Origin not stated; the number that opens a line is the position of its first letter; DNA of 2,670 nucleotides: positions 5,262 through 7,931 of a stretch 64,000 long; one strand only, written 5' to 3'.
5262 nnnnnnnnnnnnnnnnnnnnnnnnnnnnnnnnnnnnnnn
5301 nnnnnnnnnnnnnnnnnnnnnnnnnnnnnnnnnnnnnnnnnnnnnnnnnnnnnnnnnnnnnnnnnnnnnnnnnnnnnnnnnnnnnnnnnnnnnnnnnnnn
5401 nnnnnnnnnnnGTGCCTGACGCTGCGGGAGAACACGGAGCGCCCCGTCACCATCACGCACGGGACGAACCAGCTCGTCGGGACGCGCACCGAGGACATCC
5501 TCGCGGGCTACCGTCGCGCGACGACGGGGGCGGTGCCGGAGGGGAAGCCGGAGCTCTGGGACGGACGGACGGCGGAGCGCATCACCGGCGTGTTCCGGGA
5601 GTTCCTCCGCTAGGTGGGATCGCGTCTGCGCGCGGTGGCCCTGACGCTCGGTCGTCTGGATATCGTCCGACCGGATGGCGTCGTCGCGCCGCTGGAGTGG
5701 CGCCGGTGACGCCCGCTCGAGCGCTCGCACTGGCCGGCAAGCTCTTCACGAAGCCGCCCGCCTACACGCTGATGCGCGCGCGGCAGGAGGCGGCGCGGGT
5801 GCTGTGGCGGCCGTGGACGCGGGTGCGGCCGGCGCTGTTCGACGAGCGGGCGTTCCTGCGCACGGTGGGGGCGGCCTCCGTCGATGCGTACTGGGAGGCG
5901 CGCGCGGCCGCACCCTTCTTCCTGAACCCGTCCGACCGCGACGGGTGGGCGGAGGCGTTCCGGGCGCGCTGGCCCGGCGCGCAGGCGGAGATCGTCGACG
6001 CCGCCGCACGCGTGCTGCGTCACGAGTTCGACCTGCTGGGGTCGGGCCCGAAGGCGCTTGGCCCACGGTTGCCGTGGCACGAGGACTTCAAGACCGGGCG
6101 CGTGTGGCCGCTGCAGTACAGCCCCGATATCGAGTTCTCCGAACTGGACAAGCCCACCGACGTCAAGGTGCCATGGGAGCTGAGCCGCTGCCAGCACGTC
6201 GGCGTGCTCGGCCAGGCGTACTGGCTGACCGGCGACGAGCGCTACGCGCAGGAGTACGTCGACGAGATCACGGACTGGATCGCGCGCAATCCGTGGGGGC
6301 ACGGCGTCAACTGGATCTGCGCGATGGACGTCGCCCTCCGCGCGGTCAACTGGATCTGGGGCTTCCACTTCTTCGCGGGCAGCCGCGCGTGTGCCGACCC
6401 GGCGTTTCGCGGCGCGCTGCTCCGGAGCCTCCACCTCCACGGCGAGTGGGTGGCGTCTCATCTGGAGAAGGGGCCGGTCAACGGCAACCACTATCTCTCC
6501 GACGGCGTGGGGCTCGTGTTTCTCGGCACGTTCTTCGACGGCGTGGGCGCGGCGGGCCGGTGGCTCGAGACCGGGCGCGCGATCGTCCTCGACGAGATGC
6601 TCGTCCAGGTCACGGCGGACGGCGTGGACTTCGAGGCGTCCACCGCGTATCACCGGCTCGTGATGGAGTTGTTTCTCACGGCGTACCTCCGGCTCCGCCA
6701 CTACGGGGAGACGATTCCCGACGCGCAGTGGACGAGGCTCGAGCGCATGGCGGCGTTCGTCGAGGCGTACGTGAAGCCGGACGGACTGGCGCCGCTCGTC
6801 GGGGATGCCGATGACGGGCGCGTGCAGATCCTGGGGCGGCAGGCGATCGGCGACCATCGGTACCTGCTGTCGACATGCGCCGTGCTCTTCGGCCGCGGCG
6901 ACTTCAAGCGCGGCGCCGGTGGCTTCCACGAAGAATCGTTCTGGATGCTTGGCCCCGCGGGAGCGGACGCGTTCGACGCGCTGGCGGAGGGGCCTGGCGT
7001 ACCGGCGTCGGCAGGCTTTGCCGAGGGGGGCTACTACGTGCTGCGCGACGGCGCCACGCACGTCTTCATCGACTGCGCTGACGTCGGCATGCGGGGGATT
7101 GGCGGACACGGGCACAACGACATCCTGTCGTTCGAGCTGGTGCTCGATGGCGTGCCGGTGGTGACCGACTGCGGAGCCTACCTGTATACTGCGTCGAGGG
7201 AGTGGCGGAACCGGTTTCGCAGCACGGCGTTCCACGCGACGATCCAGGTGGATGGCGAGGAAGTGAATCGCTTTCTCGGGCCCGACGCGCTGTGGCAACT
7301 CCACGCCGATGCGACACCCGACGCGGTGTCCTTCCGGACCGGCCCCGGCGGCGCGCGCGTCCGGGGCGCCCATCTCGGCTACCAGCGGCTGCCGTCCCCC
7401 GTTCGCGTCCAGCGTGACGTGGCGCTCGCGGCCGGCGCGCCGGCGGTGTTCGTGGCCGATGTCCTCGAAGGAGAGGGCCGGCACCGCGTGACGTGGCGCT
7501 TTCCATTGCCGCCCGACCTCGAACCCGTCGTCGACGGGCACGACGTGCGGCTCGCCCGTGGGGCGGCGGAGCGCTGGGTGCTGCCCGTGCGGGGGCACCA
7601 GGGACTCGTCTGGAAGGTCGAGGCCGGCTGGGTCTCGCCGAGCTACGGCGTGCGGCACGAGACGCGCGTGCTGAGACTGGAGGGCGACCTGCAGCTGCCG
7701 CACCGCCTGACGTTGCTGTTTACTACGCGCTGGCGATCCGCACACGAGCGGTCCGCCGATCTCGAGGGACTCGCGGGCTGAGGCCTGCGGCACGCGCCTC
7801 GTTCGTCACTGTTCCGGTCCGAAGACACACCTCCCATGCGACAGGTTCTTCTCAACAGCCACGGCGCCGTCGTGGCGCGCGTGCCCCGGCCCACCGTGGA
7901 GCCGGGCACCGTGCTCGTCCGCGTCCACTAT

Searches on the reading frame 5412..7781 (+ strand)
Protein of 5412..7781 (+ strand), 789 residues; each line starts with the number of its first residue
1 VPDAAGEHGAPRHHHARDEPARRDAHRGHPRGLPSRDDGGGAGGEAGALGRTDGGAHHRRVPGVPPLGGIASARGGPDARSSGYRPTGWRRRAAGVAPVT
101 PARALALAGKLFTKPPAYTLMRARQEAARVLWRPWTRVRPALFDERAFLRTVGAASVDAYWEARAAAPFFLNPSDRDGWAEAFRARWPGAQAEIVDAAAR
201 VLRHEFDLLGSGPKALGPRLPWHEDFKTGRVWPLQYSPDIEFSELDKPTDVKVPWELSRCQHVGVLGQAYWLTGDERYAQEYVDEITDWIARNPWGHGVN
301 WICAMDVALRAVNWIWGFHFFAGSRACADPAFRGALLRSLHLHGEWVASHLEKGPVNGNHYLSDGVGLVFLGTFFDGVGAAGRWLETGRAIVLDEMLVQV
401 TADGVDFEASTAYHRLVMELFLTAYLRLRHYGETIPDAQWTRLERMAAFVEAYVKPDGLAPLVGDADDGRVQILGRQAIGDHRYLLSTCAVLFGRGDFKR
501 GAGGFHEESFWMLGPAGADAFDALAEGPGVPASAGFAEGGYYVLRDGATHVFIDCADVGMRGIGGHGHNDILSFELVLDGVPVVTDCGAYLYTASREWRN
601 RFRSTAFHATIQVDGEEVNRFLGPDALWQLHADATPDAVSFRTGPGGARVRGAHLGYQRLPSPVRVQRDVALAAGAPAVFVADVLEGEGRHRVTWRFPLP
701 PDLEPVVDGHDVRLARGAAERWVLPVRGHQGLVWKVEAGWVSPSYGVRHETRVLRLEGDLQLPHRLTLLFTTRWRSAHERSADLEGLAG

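Call 25: search_protein_families(library=pfam, proteins=[window:5412-7781:+], max_evalue=0.01)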
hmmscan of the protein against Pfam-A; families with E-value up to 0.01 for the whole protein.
window:5412-7781:+ (789 aa): 2 families
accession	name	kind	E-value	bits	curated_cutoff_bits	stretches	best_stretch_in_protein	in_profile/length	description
PF07940.18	Hepar_II_III_C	-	2e-49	168.7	24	1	531-760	4-227/237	Heparinase II/III-like, C-terminal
PF16889.11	Hepar_II_III_N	-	1.5e-30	107.1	22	1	232-470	76-317/340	Heparinase II/III N-terminus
